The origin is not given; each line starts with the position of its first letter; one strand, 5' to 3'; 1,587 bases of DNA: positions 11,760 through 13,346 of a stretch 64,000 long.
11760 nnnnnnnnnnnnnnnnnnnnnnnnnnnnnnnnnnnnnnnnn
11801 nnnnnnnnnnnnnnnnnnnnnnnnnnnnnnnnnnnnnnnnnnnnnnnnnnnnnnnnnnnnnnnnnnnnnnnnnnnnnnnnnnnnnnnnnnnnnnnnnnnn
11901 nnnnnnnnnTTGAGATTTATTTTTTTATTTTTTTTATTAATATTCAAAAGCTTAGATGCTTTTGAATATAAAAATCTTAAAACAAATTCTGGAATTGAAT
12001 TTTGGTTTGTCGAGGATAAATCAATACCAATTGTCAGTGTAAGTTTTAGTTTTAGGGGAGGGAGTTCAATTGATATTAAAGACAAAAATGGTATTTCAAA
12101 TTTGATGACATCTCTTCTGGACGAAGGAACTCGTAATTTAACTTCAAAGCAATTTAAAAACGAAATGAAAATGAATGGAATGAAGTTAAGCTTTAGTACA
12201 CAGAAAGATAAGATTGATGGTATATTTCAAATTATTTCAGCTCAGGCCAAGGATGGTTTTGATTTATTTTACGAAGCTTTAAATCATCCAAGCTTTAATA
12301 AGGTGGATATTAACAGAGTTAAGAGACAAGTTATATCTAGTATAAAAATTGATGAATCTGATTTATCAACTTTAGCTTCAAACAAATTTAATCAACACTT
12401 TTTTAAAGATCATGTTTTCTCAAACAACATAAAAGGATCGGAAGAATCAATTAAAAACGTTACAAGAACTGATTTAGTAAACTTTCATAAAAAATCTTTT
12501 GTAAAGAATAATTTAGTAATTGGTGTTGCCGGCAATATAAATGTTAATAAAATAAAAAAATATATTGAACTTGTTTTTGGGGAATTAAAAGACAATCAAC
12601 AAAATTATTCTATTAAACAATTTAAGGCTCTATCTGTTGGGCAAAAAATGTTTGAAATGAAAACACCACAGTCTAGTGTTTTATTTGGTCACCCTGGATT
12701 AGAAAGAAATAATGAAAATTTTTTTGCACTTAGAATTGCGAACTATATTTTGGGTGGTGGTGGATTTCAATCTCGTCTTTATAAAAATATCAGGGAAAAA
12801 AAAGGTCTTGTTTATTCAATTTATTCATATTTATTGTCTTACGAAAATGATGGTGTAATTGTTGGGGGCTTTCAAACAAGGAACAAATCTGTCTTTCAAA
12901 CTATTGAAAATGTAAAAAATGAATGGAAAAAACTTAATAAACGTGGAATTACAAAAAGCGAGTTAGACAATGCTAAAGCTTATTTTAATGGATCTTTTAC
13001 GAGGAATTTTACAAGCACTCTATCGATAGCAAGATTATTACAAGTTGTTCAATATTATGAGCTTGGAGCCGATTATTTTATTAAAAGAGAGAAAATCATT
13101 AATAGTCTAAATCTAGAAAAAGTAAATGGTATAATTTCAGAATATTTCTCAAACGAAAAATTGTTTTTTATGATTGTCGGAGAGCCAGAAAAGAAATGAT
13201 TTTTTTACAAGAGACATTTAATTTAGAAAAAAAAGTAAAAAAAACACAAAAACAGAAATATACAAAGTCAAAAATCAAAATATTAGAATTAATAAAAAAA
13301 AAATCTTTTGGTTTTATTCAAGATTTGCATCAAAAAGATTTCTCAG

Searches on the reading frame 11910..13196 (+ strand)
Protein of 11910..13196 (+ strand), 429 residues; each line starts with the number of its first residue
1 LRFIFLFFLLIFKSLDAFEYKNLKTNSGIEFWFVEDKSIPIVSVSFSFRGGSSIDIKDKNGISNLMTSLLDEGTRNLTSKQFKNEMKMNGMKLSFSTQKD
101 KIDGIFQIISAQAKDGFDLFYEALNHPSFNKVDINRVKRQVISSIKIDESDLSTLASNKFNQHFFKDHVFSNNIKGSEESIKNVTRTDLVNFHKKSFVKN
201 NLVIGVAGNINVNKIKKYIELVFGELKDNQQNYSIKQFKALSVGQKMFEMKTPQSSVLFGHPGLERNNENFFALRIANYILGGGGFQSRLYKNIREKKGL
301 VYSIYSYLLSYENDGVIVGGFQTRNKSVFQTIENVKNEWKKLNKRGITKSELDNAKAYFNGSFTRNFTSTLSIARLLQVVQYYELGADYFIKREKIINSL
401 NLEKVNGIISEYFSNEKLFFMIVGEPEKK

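Call 4: search_protein_families(library=pfam, proteins=[window:11910-13196:+], max_evalue=1)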
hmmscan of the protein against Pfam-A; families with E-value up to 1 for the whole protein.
window:11910-13196:+ (429 aa): 3 families
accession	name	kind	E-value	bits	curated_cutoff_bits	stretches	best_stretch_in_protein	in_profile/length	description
PF05193.26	Peptidase_M16_C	-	1.5e-34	119.8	23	1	183-357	1-179/181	Peptidase M16 inactive domain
PF00675.25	Peptidase_M16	-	2e-11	44.4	22.3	1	36-171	7-142/149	Insulinase (Peptidase family M16)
PF10464.14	Peptidase_U40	-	0.047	13.8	27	1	293-363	68-138/212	Peptidase U40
